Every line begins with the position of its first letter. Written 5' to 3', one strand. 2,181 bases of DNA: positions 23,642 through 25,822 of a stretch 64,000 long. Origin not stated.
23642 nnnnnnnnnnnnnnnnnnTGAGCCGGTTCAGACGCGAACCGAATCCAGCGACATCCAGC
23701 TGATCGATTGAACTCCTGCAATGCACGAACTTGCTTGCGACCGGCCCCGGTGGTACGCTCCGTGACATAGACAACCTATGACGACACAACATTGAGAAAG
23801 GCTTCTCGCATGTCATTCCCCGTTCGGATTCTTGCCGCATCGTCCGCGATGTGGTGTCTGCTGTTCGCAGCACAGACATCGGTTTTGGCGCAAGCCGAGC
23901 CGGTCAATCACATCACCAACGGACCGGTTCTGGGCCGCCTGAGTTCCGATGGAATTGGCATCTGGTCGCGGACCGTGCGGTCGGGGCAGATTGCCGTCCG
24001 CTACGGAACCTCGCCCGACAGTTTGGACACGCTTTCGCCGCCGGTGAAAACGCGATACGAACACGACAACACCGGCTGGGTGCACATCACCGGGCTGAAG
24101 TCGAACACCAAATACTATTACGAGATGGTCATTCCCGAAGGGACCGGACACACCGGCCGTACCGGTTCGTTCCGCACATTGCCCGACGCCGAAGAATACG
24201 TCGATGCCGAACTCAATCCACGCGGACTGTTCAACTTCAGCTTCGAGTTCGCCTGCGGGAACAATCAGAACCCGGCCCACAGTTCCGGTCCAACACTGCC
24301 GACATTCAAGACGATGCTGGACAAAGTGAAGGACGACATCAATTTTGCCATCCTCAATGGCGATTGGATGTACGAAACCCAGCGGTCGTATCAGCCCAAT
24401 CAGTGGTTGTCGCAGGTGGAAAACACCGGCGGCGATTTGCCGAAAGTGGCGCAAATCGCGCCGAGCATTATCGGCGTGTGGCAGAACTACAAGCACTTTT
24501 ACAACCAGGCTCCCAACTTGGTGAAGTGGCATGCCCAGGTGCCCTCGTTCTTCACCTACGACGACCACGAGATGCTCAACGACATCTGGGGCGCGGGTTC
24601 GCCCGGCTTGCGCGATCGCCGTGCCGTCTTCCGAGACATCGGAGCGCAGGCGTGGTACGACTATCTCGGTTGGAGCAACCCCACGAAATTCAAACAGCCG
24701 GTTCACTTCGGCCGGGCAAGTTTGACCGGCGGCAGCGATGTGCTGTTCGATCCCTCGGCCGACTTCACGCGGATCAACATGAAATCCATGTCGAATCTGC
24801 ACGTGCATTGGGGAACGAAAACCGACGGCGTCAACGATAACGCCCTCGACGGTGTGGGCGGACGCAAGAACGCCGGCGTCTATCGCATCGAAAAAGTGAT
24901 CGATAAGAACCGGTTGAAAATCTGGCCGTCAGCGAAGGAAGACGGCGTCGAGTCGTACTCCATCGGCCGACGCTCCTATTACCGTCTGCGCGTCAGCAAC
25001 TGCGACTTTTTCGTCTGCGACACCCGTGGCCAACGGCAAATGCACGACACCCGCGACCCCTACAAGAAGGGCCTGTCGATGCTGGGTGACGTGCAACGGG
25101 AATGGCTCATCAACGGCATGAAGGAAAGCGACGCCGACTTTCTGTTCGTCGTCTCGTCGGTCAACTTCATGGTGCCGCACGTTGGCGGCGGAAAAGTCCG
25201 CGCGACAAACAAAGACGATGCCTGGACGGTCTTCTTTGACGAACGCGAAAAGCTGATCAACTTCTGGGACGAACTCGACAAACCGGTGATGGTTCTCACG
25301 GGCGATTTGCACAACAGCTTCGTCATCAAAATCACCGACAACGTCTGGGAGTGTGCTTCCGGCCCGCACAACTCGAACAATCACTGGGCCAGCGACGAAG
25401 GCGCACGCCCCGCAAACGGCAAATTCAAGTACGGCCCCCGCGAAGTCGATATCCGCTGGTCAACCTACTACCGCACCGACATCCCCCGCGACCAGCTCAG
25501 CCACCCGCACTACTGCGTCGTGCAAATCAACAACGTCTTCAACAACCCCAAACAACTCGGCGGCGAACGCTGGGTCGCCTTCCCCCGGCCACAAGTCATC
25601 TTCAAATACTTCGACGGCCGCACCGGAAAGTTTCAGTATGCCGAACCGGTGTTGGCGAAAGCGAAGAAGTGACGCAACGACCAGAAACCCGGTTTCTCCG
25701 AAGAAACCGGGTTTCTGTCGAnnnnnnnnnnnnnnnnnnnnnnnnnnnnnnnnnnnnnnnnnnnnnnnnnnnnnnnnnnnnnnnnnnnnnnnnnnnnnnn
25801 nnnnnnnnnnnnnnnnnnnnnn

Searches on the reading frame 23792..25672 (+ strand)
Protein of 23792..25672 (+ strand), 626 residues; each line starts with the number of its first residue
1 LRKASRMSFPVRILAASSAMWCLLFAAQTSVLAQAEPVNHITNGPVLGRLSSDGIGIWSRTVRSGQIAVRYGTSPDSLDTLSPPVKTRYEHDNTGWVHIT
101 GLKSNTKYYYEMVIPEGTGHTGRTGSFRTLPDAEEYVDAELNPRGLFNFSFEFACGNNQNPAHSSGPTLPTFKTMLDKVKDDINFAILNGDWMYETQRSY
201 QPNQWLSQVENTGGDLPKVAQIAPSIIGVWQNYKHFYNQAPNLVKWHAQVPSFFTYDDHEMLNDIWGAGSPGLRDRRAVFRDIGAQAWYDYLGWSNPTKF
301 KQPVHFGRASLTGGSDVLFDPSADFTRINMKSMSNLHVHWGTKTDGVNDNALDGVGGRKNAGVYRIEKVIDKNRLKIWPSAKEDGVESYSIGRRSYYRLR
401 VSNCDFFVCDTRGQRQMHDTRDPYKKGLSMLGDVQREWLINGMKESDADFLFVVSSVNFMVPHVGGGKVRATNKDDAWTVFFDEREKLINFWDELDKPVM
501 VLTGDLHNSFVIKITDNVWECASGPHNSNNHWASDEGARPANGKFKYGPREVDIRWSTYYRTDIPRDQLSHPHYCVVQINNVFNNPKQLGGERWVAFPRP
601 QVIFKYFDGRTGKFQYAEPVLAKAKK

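Call 110: search_protein_families(library=pfam, proteins=[window:23792-25672:+], max_evalue=0.0001)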
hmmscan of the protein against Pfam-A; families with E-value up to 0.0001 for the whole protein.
window:23792-25672:+ (626 aa): 3 families
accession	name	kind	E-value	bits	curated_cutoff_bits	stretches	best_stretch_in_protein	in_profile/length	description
PF09423.15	PhoD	-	2e-28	100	27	2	396-536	145-301/343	PhoD-like phosphatase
PF16656.11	Pur_ac_phosph_N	-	4.5e-07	30.8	30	1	58-129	19-93/93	Purple acid Phosphatase, N-terminal domain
PF16655.11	PhoD_N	-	5.4e-05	24.1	30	0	48-129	6-90/90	PhoD-like phosphatase, N-terminal domain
